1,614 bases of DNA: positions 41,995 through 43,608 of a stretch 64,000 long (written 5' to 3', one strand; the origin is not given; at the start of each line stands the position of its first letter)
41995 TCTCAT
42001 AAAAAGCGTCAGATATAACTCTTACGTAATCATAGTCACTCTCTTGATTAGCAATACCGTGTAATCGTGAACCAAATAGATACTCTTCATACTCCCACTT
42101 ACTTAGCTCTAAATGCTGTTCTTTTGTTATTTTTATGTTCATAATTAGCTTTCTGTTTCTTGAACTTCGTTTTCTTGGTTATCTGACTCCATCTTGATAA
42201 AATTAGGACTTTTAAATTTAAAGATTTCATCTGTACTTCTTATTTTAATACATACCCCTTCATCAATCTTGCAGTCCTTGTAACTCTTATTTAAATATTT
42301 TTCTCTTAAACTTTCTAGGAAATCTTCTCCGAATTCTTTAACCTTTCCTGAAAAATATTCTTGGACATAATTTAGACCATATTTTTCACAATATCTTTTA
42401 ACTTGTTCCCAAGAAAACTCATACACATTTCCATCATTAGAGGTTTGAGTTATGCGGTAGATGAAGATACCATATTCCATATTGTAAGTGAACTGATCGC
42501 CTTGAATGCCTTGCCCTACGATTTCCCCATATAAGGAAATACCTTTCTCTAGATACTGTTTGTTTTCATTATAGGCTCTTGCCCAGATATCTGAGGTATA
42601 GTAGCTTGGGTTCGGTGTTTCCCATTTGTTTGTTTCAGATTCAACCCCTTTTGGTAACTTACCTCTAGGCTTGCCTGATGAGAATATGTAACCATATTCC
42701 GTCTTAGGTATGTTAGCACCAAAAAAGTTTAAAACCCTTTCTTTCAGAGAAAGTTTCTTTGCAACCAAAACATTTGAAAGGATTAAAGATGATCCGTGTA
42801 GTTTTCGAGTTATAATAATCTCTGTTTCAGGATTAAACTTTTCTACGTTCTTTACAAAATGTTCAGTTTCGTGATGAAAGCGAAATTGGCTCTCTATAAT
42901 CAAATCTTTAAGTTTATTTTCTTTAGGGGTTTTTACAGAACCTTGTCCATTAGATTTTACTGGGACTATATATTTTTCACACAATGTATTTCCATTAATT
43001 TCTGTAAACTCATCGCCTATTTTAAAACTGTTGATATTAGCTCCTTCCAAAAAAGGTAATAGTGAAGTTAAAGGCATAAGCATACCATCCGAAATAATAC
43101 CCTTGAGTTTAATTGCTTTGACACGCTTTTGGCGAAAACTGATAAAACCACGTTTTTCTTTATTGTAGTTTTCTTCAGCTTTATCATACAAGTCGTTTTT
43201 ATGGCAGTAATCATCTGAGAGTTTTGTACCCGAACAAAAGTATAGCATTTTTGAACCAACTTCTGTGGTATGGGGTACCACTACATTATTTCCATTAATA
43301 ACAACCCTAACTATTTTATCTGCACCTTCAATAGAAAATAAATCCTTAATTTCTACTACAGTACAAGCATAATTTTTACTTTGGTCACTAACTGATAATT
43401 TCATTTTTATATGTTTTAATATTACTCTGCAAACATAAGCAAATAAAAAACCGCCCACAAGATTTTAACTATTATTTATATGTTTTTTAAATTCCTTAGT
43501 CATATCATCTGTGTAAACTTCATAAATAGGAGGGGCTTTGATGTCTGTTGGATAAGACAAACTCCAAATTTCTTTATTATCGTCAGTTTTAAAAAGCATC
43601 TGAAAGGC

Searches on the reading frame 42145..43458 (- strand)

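Call 16: search_protein_families(library=pfam, proteins=[window:42145-43458:-], max_evalue=0.001)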
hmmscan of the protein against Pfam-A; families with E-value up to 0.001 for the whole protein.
window:42145-43458:- (437 aa): 2 families
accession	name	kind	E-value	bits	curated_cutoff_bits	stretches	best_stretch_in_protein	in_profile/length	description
PF09414.15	RNA_ligase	-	1.5e-10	41.9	27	1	213-416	2-171/171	RNA ligase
PF21189.3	PHA02142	-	9.4e-06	26.4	27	1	33-130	3-92/92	PHA02142 OB-fold domain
